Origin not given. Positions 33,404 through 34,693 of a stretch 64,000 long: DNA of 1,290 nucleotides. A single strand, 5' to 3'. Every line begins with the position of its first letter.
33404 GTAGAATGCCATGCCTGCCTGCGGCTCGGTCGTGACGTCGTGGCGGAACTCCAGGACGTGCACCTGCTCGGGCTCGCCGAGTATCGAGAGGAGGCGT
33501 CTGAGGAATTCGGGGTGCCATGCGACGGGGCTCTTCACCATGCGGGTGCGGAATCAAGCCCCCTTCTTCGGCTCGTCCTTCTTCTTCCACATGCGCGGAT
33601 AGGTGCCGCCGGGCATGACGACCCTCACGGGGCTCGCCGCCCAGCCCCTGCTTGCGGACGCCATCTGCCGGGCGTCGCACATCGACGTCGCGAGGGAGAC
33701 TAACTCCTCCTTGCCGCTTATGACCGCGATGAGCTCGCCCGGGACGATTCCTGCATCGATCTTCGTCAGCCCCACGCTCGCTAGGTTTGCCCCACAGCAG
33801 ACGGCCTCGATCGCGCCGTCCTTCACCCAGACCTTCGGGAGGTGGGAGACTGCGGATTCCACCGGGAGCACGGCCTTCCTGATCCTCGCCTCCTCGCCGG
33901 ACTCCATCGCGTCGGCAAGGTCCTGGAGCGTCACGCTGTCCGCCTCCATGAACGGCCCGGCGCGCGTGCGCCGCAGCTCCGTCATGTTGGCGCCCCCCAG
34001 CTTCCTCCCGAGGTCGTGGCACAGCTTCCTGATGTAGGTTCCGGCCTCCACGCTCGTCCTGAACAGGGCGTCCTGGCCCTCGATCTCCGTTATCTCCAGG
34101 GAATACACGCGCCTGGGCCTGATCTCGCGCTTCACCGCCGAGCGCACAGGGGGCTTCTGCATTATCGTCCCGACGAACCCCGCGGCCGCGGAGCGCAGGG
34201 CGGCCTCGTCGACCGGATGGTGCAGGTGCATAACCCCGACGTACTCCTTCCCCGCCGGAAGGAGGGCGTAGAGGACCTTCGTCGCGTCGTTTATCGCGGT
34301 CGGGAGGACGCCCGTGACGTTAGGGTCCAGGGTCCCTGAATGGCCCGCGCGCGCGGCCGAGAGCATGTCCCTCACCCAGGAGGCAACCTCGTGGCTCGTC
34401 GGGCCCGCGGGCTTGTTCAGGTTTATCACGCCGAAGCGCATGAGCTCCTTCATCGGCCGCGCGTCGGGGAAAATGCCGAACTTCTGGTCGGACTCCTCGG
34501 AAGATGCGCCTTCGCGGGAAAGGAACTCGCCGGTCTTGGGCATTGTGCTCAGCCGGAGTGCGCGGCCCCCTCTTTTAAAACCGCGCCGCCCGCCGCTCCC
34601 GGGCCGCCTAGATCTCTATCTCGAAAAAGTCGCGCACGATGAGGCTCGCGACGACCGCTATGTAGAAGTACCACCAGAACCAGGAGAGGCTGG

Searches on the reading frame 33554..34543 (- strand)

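Call 80: search_protein_families(library=pfam, proteins=[window:33554-34543:-], max_evalue=0.0001)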
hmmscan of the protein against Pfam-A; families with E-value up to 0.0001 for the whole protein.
window:33554-34543:- (329 aa): 5 families
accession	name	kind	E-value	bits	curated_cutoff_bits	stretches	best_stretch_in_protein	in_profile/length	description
PF01509.24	TruB_N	-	3.5e-23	83.1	27.3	2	58-111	1-54/149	TruB family pseudouridylate synthase (N terminal domain)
PF16198.10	TruB_C_2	-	1.3e-20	73.7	29.3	1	172-232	1-65/66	tRNA pseudouridylate synthase B C-terminal domain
PF01472.26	PUA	-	6.5e-13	48.9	24.8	1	236-308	1-73/74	PUA domain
PF08068.17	DKCLD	-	6.1e-12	45.9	27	1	16-53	20-57/58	DKCLD (NUC011) domain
PF21238.2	Pus10_C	-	6.9e-07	29.5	27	1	99-181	124-209/232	Pus10, C-terminal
